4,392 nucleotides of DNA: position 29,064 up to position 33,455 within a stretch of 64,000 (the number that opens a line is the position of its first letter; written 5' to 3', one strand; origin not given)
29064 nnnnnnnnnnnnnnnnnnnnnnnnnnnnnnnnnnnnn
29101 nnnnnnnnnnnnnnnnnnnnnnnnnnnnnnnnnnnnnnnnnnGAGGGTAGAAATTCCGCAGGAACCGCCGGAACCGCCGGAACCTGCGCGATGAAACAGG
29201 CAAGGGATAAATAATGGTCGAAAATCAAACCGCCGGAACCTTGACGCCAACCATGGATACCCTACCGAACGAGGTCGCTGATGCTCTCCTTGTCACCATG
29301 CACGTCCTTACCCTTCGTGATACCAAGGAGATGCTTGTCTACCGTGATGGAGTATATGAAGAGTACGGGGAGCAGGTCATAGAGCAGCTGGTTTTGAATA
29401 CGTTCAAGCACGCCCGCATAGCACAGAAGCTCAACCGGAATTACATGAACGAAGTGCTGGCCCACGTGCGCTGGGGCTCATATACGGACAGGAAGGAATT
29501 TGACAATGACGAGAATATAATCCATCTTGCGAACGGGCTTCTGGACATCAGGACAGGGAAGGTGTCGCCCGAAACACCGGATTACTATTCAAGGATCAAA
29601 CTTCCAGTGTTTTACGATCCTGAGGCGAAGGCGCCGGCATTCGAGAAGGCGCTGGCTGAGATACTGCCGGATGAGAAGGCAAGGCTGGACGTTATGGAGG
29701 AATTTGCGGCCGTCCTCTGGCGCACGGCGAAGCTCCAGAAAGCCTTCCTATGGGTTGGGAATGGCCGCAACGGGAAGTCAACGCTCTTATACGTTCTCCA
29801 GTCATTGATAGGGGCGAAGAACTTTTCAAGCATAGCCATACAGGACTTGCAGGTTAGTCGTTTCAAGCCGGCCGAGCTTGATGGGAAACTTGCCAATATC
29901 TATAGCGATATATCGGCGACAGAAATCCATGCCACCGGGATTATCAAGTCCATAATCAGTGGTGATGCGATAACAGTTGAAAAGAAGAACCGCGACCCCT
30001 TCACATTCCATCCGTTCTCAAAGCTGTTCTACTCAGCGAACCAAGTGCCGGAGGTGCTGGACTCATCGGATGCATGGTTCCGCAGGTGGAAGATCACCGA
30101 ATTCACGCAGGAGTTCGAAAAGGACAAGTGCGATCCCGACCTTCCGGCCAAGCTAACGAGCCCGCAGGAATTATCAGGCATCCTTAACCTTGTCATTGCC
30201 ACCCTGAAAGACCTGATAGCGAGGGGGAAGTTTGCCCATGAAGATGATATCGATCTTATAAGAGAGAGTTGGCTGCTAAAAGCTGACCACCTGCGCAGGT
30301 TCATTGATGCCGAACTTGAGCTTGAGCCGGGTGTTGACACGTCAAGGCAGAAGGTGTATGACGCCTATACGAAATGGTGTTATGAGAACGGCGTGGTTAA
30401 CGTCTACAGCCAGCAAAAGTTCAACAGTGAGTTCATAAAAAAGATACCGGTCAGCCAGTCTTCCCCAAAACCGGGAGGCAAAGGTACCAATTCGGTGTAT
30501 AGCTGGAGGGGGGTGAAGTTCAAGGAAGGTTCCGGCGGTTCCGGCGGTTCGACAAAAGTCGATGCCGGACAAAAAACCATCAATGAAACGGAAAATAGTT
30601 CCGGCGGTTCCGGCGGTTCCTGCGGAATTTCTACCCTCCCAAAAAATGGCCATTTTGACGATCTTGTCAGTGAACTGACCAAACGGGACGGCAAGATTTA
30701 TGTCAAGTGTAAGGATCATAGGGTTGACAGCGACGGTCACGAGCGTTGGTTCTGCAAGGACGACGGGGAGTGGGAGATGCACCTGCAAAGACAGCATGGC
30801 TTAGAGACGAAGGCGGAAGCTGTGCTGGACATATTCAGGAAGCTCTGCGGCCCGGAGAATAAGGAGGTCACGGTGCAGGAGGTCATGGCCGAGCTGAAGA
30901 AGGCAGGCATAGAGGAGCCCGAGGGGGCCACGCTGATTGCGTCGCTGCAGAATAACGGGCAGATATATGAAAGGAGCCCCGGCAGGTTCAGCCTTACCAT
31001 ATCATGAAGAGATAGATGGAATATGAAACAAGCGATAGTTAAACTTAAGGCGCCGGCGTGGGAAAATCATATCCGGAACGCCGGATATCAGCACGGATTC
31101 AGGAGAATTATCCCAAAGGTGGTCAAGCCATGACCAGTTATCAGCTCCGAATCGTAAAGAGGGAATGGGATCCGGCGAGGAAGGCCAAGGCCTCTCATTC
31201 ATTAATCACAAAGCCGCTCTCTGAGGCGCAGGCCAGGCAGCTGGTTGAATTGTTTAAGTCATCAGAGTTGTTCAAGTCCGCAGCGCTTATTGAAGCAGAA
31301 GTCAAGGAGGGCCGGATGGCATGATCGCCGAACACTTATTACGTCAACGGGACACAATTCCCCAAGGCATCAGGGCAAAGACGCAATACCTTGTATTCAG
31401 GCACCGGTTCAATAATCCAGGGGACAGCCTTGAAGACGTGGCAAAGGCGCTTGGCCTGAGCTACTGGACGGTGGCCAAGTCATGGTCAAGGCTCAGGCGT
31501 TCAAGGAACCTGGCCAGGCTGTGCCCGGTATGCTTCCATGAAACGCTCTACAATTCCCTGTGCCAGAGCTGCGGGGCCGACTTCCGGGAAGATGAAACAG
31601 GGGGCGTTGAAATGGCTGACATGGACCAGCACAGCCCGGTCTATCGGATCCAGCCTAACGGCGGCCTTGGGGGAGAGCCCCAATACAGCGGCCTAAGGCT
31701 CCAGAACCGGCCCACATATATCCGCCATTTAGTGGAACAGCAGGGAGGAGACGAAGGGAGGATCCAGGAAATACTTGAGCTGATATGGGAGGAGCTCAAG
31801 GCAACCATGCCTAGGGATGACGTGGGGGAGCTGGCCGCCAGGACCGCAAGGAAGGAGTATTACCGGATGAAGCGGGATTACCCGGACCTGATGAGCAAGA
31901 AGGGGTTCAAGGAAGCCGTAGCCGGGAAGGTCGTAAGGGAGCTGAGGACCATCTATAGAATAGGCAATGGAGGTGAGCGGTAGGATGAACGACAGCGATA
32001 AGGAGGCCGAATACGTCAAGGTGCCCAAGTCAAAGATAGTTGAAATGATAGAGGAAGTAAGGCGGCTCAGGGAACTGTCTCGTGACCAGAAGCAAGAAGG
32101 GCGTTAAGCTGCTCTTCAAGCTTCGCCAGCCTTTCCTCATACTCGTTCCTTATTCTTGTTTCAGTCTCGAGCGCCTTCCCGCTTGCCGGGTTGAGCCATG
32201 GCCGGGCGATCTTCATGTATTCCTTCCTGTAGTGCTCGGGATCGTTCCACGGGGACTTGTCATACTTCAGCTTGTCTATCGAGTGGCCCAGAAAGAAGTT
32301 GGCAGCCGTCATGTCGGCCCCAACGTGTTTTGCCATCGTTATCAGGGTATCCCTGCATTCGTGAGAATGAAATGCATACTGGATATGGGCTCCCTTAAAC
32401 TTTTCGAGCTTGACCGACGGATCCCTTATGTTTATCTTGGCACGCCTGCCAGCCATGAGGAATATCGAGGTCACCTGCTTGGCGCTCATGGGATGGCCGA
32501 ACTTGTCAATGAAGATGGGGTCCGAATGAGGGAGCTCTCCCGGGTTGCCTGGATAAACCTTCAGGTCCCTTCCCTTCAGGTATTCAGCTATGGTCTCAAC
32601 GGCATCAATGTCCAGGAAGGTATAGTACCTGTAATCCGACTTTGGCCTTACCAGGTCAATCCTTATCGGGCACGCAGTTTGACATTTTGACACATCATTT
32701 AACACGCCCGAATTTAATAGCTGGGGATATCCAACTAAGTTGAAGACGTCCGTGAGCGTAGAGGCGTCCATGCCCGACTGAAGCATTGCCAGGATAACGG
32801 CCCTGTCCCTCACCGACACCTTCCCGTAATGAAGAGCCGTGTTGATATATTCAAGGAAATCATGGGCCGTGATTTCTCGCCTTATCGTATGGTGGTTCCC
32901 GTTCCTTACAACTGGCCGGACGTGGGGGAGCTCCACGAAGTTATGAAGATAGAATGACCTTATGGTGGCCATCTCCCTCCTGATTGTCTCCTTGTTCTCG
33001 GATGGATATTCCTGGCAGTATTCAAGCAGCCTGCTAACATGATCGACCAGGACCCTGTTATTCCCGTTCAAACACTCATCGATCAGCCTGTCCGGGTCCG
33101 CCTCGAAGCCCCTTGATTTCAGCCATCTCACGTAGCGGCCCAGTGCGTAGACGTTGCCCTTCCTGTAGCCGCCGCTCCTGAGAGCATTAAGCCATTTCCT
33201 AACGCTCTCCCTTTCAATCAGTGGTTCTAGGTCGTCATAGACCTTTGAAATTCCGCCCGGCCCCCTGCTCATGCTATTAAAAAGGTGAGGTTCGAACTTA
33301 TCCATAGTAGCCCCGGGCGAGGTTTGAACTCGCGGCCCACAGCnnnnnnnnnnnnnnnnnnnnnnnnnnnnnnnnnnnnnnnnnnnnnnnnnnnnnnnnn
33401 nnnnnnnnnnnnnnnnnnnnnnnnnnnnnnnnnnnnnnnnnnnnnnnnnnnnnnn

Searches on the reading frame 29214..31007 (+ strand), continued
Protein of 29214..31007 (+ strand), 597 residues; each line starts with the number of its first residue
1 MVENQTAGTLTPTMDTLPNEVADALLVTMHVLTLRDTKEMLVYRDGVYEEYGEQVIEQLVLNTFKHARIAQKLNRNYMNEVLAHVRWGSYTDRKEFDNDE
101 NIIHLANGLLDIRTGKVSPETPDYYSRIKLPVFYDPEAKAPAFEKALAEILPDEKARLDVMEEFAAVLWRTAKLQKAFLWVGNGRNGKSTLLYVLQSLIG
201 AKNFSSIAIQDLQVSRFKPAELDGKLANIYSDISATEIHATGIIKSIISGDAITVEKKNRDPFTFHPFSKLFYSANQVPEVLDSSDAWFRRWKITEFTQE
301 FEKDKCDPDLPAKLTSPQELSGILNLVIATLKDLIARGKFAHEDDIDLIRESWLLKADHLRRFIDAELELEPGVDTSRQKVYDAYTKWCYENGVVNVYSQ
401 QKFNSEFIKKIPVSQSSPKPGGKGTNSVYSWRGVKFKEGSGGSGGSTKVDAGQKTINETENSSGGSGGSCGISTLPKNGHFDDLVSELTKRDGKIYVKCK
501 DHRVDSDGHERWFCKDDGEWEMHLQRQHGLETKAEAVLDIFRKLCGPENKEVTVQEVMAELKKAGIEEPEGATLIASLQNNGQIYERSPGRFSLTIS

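Call 93: search_protein_representatives(alignment_id=A4)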
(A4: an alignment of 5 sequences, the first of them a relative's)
Query: 5 sequences, 186 profile positions. Proteins with E-value up to 0.001 (for the whole library): 48; up to 1e-10: 6; up to 1e-30: 3. The best 48 are listed.
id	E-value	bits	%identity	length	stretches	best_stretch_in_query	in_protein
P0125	1.4e-113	393.1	-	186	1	1-186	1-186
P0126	2.1e-38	148.0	-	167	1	22-181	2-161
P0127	2.4e-37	144.6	-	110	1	78-184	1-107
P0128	1.9e-28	115.5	-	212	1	19-181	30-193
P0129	6.8e-20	87.7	-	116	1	79-181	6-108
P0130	9.8e-14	67.6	-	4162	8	19-74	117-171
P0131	1.6e-10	57.1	-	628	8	22-58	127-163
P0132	1.9e-10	56.9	-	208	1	17-182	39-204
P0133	7.0e-10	55.0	-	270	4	11-45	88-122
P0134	2.0e-09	53.5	-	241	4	10-41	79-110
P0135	2.0e-09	53.5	-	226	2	97-182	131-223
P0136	8.1e-09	51.5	-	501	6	10-50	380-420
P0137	8.8e-09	51.4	-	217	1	11-154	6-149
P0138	2.5e-08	49.9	-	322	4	13-52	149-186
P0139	6.7e-08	48.5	-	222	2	95-183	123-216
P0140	1.8e-07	47.1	-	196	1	19-166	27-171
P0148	3.3e-05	39.8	-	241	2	94-157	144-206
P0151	4.0e-05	39.5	-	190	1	12-156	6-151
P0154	1.0e-04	38.2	-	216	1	21-180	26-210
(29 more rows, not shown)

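Call 94: search_protein_families(library=pfam, proteins=[P0126, P0128, P0132, P0135, P0137, P0139, P0140, P0151, P0154, P0148], max_evalue=0.01)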
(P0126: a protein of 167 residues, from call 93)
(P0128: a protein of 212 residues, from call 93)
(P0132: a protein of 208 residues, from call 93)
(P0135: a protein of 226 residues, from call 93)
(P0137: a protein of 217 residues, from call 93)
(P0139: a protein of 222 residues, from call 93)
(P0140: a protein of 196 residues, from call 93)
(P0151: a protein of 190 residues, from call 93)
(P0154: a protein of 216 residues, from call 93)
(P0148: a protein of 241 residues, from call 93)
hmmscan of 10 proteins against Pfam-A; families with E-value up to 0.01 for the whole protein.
P0126 (167 aa): 2 families
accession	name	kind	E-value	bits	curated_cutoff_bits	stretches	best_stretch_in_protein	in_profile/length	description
PF01381.28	HTH_3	-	0.00057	20.3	23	1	1-41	8-48/55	Helix-turn-helix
PF13518.12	HTH_28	-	0.0012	19.3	25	1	2-25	12-35/52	Helix-turn-helix domain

P0128 (212 aa): 5 families
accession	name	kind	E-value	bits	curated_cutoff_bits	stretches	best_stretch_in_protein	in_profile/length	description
PF01381.28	HTH_3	-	2.7e-07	31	23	1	31-67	7-43/55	Helix-turn-helix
PF12844.13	HTH_19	-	0.0037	17.6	30.2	0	25-68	4-47/64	Helix-turn-helix domain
PF13518.12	HTH_28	-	0.009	16.5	25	0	35-55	14-34/52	Helix-turn-helix domain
PF12728.13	HTH_17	-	0.0091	16.7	27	0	39-55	7-23/51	Helix-turn-helix domain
PF13730.12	HTH_36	-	0.0099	16.1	25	0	35-55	27-47/55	Helix-turn-helix domain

P0132 (208 aa): 5 families
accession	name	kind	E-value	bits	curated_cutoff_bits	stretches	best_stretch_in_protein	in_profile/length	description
PF13384.12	HTH_23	-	1.9e-07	31.1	24.6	1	36-70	10-43/50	Homeodomain-like domain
PF13936.12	HTH_38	-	1.2e-06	28.6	27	1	34-61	10-37/44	Helix-turn-helix domain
PF13560.12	HTH_31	-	7.3e-06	26.6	27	1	37-83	6-53/64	Helix-turn-helix domain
PF08281.18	Sigma70_r4_2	-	0.00018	21.5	25.7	1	36-66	18-48/54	Sigma-70, region 4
PF01381.28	HTH_3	-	0.0015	19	23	1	39-72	3-37/55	Helix-turn-helix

P0135 (226 aa): 19 families
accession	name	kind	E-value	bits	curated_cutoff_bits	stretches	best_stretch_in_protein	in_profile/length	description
PF01381.28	HTH_3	-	5.8e-10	39.5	23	1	22-66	5-49/55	Helix-turn-helix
PF13384.12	HTH_23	-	6.9e-08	32.5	24.6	1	19-48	10-39/50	Homeodomain-like domain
PF04218.19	CENP-B_N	-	9.9e-07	28.8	21.2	1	21-48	17-44/53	CENP-B N-terminal DNA-binding domain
PF13551.12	HTH_29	-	1.4e-06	28.7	28.1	1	21-48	6-34/64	Winged helix-turn helix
PF13518.12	HTH_28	-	1.6e-06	28.5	25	1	20-48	6-34/52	Helix-turn-helix domain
PF13936.12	HTH_38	-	2.5e-06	27.6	27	1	16-47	10-41/44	Helix-turn-helix domain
PF02796.21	HTH_7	-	4.3e-06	27.2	23.8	1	17-47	12-42/45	Helix-turn-helix domain of resolvase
PF13560.12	HTH_31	-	4.8e-06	27.2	27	1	24-67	12-56/64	Helix-turn-helix domain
PF12844.13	HTH_19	-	2e-05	24.9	30.2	1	24-73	10-59/64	Helix-turn-helix domain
PF13443.12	HTH_26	-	5.5e-05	23.8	22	1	17-68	1-50/63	Cro/C1-type HTH DNA-binding domain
PF13022.12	HTH_Tnp_1_2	-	0.00012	22.6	27.9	1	27-48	27-48/122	Helix-turn-helix of insertion element transposase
PF12728.13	HTH_17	-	0.00025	21.7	27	1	30-49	5-24/51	Helix-turn-helix domain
PF13730.12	HTH_36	-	0.00061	20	25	0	28-48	27-47/55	Helix-turn-helix domain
PF01710.22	HTH_Tnp_IS630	-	0.00062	20.2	21.3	1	19-56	11-48/119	Transposase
PF20432.4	Xre-like-HTH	-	0.00063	20.4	25.8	1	19-53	15-49/63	Antitoxin Xre-like helix-turn-helix domain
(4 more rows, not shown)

P0137 (217 aa): 1 family
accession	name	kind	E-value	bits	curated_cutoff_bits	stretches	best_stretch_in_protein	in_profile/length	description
PF13384.12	HTH_23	-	0.0023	18.1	24.6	1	11-39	11-39/50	Homeodomain-like domain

P0139 (222 aa): 7 families
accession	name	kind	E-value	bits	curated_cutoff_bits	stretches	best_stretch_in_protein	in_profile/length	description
PF13384.12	HTH_23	-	0.00018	21.6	24.6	1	16-40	14-39/50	Homeodomain-like domain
PF08281.18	Sigma70_r4_2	-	0.00024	21.1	25.7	1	12-40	20-48/54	Sigma-70, region 4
PF13518.12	HTH_28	-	0.00098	19.6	25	1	17-40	11-34/52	Helix-turn-helix domain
PF12844.13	HTH_19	-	0.0012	19.1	30.2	1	18-77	12-57/64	Helix-turn-helix domain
PF12728.13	HTH_17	-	0.0042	17.8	27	1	19-42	2-25/51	Helix-turn-helix domain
PF04545.22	Sigma70_r4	-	0.0044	17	24.1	0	13-35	15-37/50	Sigma-70, region 4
PF01381.28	HTH_3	-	0.0051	17.3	23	0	18-50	9-41/55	Helix-turn-helix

P0140 (196 aa): 11 families
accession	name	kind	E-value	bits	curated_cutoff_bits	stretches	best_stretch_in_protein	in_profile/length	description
PF01381.28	HTH_3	-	2.3e-11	44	23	1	28-70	7-49/55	Helix-turn-helix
PF13560.12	HTH_31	-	7.7e-06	26.6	27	1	19-69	3-54/64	Helix-turn-helix domain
PF13384.12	HTH_23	-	2.6e-05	24.4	24.6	1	19-52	8-39/50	Homeodomain-like domain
PF13551.12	HTH_29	-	3.8e-05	24.1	28.1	1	19-52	2-34/64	Winged helix-turn helix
PF12844.13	HTH_19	-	5.1e-05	23.5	30.2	1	20-65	2-47/64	Helix-turn-helix domain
PF13443.12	HTH_26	-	0.00019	22.1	22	1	29-67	9-48/63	Cro/C1-type HTH DNA-binding domain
PF15943.11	YdaS_toxin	-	0.00066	19.9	30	1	33-68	11-46/65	Bacterial toxin YdaS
PF04218.19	CENP-B_N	-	0.0011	19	21.2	1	20-52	14-44/53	CENP-B N-terminal DNA-binding domain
PF13022.12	HTH_Tnp_1_2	-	0.0013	19.2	27.9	1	15-52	12-48/122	Helix-turn-helix of insertion element transposase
PF13518.12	HTH_28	-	0.0018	18.7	25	1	20-52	4-34/52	Helix-turn-helix domain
PF12728.13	HTH_17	-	0.006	17.3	27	1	36-54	7-25/51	Helix-turn-helix domain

P0151 (190 aa): 3 families
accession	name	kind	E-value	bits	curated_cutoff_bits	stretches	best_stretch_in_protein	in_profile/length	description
PF13384.12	HTH_23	-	0.00031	20.9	24.6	1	5-36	6-37/50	Homeodomain-like domain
PF13936.12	HTH_38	-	0.00089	19.4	27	1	6-35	10-39/44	Helix-turn-helix domain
PF01381.28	HTH_3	-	0.0015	19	23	1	12-43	5-36/55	Helix-turn-helix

P0154 (216 aa): 2 families
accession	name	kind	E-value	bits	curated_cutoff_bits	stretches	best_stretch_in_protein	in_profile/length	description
PF13560.12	HTH_31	-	0.0026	18.5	27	1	12-66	2-54/64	Helix-turn-helix domain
PF01381.28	HTH_3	-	0.0034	17.8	23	0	26-59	8-41/55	Helix-turn-helix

P0148 (241 aa): 1 family
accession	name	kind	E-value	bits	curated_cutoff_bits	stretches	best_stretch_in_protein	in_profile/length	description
PF13384.12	HTH_23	-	0.00014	22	24.6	1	43-74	10-40/50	Homeodomain-like domain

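Call 96: find_related_loci(query=A4, collection=viral_contigs, flank=6000)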
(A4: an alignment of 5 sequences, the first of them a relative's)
Query A4 (184 aa) in viral_contigs; peptide patterns used: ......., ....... (x = any residue, [..] = any of these).
40 stretches matched a pattern, but none encodes a relative of the query by tblastn (E <= 1e-3).

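Call 97: find_related_loci(query=A5, collection=viral_contigs, flank=6000)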
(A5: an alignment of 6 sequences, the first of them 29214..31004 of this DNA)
Query A5 (597 aa) in viral_contigs; peptide patterns used: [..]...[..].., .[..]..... (x = any residue, [..] = any of these).
74 stretches matched a pattern, but none encodes a relative of the query by tblastn (E <= 1e-3).

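Call 106: find_homologous_proteins(query=A2, max_evalue=0.001)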
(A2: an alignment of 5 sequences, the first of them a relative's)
Query A2 (5 sequences) (65 aa, profile of the alignment): 4 proteins with E <= 0.001 among 503 candidates.
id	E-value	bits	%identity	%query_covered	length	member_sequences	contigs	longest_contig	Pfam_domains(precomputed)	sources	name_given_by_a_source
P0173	4.9e-36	140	65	95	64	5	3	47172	-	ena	-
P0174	1.9e-35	138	95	100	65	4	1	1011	-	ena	-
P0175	3.0e-35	138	78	97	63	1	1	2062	-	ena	-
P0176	5.0e-32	127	73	97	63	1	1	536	-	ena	-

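Call 107: find_encoding_contigs(protein=P0173, flank=10000, max_places=5)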
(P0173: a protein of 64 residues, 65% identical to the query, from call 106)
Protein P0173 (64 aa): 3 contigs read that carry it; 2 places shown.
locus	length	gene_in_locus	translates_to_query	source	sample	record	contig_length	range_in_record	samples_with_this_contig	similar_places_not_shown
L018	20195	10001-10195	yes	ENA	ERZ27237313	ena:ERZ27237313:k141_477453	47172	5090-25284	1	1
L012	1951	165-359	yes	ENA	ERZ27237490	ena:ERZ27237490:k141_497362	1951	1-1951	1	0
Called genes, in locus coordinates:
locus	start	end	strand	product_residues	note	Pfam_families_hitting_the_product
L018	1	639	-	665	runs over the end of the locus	PF06832:BiPBP_C (faint), PF13927:Ig_3 (faint)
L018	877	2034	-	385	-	-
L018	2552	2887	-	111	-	-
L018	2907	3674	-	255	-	-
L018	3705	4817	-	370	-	-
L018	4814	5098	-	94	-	-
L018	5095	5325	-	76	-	-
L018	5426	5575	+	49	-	-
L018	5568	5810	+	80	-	-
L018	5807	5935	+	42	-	-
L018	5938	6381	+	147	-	-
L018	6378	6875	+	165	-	-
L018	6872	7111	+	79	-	-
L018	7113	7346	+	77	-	-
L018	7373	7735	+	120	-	-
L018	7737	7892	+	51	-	-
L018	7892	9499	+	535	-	PF08706:D5_N, PF19263:DUF5906, PF03288:Pox_D5 (weak)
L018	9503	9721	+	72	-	-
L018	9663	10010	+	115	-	PF01870:Hjc (weak)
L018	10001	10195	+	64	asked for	-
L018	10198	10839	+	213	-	-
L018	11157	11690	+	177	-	-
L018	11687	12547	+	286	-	-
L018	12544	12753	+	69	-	-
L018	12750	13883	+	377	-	-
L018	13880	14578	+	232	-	-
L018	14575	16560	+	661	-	-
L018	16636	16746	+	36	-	-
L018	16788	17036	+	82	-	-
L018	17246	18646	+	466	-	-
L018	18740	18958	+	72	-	-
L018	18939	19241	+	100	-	-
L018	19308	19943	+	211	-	-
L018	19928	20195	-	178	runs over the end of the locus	-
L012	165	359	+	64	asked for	-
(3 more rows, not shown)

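Call 109: search_protein_families(library=phrogs, proteins=[L018:14575-16557:+, L018:17246-18643:+, L018:19308-19940:+, L018:13880-14575:+, L018:12750-13880:+, L018:11687-12544:+, L018:11157-11687:+, L018:877-2031:-], max_evalue=0.001)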
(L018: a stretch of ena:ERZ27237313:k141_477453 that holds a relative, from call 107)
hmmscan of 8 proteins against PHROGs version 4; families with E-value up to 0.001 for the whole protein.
L018:14575-16557:+ (661 aa): 1 family
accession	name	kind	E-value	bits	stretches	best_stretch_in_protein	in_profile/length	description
phrog_2666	-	head and packaging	2.3e-05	24.2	1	469-519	443-493/555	terminase large subunit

L018:17246-18643:+ (466 aa): 0 families

L018:19308-19940:+ (211 aa): 5 families
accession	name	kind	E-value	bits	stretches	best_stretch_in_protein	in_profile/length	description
phrog_2214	-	DNA, RNA and nucleotide metabolism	1.5e-07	31.9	1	46-114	184-249/429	HNH endonuclease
phrog_2118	-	DNA, RNA and nucleotide metabolism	5.5e-07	30.4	1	60-110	178-230/301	HNH endonuclease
phrog_589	-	DNA, RNA and nucleotide metabolism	8.3e-07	29.9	1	60-104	93-141/179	HNH endonuclease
phrog_7785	-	DNA, RNA and nucleotide metabolism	1.3e-06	29.5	1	59-104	71-114/147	HNH endonuclease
phrog_144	-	DNA, RNA and nucleotide metabolism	0.00011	23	1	61-111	87-142/175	HNH endonuclease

L018:13880-14575:+ (232 aa): 0 families

L018:12750-13880:+ (377 aa): 0 families

L018:11687-12544:+ (286 aa): 0 families

L018:11157-11687:+ (177 aa): 0 families

L018:877-2031:- (384 aa): 0 families

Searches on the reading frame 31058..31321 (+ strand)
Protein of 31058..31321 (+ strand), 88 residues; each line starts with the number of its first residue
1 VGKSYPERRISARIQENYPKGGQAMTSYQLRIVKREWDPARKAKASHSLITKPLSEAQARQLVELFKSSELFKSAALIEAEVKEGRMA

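Call 69: search_protein_families(library=pfam, proteins=[window:31058-31321:+], max_evalue=1)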
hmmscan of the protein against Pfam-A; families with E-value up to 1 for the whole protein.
window:31058-31321:+ (88 aa): 2 families
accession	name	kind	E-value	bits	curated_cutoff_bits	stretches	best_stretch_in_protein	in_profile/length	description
PF21249.2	GyrB_hook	-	0.086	12.9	23.7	1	15-32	10-27/29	GyrB, hook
PF11791.14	Aconitase_B_N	-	0.1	13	25.8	1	42-83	7-51/153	Aconitate B N-terminal domain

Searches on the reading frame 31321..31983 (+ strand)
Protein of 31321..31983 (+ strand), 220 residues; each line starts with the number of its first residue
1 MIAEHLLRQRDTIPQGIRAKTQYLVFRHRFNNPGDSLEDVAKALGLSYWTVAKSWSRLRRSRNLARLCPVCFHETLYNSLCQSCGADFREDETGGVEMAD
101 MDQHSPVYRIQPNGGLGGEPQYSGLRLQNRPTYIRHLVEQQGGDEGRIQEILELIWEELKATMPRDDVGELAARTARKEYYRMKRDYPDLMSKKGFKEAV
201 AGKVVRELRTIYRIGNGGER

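Call 9: search_protein_families(library=pfam, proteins=[window:31321-31983:+], max_evalue=0.01)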
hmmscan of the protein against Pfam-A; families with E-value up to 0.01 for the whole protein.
window:31321-31983:+ (220 aa): 0 families

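Call 69: search_protein_families(library=pfam, proteins=[window:31321-31980:+], max_evalue=1)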
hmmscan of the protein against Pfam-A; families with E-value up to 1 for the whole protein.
window:31321-31980:+ (220 aa): 5 families
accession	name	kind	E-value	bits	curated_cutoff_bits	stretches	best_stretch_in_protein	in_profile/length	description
PF06527.16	TniQ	-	0.016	16.3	27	1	45-78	87-120/142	TniQ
PF18912.6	DZR_2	-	0.023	15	27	1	65-92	21-50/56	Double zinc ribbon domain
PF18265.6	Nas2_N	-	0.12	12.8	23.2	1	164-193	40-69/79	Nas2 N_terminal domain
PF09862.15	DUF2089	-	0.15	12.2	33.4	1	36-51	18-33/47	Domain of unknown function (DUF2089)-HTH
PF22980.2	Myb_DNA-bind_8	-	0.62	9.9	27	0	39-60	24-46/50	Myb-like DNA-binding domain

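Call 100: search_protein_families(library=padloc, proteins=[window:31321-31980:+], max_evalue=0.001)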
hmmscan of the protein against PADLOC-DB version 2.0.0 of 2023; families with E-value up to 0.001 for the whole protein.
window:31321-31980:+ (220 aa): 0 families

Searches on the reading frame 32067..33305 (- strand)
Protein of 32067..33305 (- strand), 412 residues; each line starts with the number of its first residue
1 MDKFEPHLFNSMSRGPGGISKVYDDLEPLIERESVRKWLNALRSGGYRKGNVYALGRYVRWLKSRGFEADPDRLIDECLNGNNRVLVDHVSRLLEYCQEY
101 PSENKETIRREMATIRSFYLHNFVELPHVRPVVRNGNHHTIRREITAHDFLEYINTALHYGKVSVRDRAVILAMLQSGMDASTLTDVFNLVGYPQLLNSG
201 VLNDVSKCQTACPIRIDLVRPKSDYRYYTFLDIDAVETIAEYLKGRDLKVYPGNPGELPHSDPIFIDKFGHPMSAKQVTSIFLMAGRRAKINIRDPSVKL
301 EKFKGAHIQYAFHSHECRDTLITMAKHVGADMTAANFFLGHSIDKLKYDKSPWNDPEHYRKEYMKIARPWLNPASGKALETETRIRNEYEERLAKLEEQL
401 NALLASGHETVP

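Call 9: search_protein_families(library=pfam, proteins=[window:32067-33305:-], max_evalue=0.01)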
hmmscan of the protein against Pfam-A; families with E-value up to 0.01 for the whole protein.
window:32067-33305:- (412 aa): 1 family
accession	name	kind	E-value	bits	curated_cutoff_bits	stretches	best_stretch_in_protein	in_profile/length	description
PF00589.27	Phage_integrase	-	8.9e-07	29.3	27.1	1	233-342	73-157/172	Phage integrase family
